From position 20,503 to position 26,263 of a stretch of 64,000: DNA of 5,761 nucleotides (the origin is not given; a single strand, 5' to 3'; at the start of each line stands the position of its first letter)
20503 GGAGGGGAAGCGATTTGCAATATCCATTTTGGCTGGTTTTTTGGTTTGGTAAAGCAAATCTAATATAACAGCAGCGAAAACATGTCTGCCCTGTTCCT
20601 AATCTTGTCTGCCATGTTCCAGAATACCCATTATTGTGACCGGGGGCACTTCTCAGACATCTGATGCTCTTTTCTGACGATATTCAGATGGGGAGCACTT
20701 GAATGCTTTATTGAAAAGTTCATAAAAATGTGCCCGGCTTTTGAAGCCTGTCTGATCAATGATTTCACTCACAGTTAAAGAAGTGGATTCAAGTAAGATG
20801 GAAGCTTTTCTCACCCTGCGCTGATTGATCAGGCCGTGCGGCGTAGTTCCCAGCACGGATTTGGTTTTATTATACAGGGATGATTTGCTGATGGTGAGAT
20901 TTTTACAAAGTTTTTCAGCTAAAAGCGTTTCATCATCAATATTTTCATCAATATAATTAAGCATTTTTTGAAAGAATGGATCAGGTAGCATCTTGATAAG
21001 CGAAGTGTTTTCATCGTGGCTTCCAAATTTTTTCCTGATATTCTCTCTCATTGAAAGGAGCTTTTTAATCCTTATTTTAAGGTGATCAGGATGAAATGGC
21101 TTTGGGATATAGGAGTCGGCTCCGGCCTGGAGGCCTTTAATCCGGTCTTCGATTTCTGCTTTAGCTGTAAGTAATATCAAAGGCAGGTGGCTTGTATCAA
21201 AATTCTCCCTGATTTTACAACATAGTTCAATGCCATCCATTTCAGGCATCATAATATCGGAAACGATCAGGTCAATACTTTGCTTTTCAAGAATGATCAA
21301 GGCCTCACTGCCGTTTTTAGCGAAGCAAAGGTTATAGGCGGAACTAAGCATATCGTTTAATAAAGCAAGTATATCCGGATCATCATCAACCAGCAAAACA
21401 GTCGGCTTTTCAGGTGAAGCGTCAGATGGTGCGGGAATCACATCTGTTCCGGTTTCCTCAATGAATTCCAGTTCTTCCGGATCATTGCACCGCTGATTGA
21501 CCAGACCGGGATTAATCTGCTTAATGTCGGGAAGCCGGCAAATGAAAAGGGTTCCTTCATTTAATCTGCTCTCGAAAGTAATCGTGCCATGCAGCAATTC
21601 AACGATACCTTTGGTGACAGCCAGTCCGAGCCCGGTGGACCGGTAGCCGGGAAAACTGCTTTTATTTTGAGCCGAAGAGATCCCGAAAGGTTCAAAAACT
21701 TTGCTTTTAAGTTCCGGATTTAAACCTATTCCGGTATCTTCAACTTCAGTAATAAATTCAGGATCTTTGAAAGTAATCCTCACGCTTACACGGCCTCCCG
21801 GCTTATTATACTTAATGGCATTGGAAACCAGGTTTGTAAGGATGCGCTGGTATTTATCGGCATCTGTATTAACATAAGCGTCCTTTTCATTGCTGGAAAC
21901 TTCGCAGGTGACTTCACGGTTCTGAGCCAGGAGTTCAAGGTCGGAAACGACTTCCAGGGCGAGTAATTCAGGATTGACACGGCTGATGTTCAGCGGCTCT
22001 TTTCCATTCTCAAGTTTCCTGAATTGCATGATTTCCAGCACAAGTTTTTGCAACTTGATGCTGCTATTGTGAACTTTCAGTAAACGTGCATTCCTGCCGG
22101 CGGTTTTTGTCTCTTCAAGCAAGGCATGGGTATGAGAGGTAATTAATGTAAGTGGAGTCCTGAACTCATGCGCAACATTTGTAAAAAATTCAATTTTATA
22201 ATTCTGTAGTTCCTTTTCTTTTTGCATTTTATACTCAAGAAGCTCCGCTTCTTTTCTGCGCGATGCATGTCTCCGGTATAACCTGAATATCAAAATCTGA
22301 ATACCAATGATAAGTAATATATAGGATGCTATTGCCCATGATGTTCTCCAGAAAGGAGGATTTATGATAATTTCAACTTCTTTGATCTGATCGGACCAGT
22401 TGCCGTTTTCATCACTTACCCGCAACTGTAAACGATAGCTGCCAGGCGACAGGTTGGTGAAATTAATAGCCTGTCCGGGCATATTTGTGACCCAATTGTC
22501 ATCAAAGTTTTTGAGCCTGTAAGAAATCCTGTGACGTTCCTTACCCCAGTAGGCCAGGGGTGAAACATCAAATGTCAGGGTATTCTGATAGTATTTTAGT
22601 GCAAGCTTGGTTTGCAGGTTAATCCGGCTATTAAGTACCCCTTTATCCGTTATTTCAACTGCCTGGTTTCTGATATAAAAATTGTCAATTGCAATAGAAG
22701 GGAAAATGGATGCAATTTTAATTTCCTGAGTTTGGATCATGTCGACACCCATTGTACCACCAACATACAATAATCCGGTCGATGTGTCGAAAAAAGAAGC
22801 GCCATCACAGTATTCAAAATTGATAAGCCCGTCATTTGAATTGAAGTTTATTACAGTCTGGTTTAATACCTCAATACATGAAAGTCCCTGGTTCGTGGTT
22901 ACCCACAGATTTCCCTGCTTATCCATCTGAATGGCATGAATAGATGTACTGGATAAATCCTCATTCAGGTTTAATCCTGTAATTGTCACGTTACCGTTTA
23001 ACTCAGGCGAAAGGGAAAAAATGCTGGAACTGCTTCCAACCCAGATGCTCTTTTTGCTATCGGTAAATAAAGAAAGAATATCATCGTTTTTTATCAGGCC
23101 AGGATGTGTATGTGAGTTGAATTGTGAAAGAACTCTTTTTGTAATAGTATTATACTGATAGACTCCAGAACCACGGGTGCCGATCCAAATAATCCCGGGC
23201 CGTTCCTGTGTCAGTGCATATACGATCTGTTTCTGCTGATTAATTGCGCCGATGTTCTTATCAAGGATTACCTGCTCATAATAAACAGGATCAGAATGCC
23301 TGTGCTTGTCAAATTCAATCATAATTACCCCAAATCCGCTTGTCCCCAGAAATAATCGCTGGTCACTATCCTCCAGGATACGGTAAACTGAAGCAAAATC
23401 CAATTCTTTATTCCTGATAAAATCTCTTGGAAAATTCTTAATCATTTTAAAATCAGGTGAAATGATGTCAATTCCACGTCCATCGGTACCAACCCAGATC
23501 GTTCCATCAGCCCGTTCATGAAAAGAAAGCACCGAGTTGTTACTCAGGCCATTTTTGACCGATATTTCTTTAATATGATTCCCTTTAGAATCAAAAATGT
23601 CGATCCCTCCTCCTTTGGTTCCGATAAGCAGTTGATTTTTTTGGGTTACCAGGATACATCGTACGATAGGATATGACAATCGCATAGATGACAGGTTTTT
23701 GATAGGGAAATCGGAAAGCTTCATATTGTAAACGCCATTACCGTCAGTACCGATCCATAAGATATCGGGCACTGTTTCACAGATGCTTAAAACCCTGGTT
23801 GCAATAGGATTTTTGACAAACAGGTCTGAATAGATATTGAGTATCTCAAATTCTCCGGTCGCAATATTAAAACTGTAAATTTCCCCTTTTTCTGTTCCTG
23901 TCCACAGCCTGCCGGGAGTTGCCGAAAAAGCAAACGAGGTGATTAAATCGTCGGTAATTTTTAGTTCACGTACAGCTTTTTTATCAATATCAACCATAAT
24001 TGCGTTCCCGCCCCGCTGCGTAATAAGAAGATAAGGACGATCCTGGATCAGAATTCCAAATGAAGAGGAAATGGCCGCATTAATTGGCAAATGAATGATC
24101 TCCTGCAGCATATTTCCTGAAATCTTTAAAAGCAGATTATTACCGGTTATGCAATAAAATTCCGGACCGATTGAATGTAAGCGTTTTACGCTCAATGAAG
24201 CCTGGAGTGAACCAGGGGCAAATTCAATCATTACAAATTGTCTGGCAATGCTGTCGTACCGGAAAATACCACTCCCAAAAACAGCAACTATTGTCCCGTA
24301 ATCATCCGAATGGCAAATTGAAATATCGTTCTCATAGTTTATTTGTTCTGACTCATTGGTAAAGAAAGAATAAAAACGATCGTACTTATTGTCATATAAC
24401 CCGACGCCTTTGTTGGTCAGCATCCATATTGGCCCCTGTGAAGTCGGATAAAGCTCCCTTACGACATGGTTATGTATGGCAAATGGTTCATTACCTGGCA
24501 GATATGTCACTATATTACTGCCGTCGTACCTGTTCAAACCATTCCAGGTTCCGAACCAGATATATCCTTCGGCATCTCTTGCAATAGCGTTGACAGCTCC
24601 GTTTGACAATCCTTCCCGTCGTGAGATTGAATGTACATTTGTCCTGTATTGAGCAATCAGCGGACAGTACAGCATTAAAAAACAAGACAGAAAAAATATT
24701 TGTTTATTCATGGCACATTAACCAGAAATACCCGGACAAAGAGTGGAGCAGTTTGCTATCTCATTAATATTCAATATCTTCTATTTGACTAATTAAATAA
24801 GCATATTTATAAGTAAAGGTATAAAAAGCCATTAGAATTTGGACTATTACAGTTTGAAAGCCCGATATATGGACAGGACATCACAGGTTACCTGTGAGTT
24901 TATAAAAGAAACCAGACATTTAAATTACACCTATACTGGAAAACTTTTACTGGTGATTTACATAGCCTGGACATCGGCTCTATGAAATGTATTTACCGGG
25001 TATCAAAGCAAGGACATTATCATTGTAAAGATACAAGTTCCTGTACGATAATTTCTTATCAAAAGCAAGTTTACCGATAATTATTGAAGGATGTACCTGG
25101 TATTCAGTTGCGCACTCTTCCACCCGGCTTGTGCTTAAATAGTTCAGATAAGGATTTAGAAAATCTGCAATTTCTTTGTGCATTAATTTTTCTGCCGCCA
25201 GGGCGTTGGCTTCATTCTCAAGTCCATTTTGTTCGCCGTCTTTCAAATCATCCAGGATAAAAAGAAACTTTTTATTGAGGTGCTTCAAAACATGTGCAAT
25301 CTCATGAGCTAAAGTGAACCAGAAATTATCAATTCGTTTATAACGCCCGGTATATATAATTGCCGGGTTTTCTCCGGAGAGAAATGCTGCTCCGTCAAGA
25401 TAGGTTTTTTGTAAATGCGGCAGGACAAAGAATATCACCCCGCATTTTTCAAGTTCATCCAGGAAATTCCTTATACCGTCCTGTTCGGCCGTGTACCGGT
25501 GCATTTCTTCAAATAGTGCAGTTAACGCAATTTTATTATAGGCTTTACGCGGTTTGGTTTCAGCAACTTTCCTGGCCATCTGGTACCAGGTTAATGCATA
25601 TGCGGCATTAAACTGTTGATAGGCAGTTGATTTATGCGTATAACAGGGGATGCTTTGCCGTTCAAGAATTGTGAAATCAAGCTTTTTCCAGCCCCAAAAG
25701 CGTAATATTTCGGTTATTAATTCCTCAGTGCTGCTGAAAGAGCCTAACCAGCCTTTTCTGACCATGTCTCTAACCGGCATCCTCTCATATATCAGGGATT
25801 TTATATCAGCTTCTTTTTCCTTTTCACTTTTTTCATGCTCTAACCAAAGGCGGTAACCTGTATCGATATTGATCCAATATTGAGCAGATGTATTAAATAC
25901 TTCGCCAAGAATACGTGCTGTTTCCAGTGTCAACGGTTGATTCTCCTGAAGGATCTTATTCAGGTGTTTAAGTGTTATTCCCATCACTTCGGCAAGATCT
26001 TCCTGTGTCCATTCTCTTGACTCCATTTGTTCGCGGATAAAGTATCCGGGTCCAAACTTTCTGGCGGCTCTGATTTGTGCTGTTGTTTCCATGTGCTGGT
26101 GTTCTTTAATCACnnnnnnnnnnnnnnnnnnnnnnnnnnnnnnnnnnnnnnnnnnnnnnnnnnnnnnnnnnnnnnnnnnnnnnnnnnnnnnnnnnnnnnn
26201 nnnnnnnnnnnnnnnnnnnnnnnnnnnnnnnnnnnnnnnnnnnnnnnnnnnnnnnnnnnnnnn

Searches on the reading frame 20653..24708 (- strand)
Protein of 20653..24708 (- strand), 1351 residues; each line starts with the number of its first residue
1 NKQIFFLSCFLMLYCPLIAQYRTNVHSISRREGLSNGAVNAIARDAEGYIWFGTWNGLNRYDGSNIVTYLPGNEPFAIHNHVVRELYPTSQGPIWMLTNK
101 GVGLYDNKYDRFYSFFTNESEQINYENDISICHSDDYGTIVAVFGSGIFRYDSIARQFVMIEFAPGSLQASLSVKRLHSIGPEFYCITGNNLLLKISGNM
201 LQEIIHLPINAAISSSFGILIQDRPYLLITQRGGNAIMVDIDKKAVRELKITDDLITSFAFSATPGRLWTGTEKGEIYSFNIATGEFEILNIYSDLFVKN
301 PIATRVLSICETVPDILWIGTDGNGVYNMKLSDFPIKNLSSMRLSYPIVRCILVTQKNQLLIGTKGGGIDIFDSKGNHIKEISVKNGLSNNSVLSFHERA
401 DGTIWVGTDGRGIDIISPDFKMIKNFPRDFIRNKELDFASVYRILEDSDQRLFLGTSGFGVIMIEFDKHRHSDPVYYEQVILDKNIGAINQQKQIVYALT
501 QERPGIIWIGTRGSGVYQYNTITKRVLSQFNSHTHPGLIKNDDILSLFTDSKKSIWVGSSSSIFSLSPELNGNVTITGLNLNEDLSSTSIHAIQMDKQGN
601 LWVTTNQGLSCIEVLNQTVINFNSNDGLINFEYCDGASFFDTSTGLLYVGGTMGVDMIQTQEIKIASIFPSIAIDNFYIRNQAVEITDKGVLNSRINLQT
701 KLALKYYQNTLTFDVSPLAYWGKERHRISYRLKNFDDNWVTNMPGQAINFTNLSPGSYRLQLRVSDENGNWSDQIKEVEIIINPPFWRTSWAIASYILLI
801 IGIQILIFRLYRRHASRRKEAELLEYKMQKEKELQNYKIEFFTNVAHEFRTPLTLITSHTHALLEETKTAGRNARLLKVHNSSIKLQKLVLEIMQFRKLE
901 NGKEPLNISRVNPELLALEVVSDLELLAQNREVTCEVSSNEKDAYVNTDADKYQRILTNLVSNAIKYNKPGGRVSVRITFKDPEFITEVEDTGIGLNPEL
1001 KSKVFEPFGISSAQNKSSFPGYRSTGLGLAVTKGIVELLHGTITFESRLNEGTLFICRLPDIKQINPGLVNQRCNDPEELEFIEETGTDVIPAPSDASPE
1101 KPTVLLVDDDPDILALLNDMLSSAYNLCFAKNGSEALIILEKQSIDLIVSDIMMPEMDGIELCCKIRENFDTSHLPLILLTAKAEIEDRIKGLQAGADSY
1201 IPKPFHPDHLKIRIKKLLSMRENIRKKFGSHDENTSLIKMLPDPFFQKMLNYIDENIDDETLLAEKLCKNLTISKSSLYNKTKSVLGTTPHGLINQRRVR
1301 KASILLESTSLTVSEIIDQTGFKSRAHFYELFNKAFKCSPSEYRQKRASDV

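Call 55: search_protein_families(library=pfam, proteins=[window:20653-24708:-], max_evalue=0.00001)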
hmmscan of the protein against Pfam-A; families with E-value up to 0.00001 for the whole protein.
window:20653-24708:- (1351 aa): 8 families
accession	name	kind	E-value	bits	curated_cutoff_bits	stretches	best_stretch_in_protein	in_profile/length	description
PF07494.17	Reg_prop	-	8.4e-33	108.6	20.4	0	33-56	1-24/24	Two component regulator propeller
PF00072.30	Response_reg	-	1.2e-28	99.9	30.2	1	1104-1214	1-110/111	Response regulator receiver domain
PF02518.31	HATPase_c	-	2.3e-23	83.2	26.4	1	949-1061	2-109/111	Histidine kinase-, DNA gyrase B-, and HSP90-like ATPase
PF12833.13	HTH_18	-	1.7e-19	70.3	33.6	1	1267-1345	1-79/80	Helix-turn-helix domain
PF07495.19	Y_Y_Y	-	1.2e-14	54.4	26.6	1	723-782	5-64/65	Y_Y_Y domain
PF00165.29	HTH_AraC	-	3.7e-11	43.3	26.6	1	1306-1345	1-42/42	Bacterial regulatory helix-turn-helix proteins, AraC family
PF00512.31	HisKA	-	5.3e-09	36.4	26.9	1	838-902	2-66/66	His Kinase A (phospho-acceptor) domain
PF23748.1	Beta-prop_LRRK2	-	1.4e-06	28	26.9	0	355-535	120-315/359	LRRK2 beta propeller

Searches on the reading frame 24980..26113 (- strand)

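Call 55: search_protein_families(library=pfam, proteins=[window:24980-26113:-], max_evalue=0.00001)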
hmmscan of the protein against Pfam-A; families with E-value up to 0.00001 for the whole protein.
window:24980-26113:- (377 aa): 2 families
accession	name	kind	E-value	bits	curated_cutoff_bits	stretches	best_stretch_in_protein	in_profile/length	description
PF06114.19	Peptidase_M78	-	4.1e-09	36.7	22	1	235-343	14-116/123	IrrE N-terminal-like domain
PF01381.28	HTH_3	-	3.4e-08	33.8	23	1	26-80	1-55/55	Helix-turn-helix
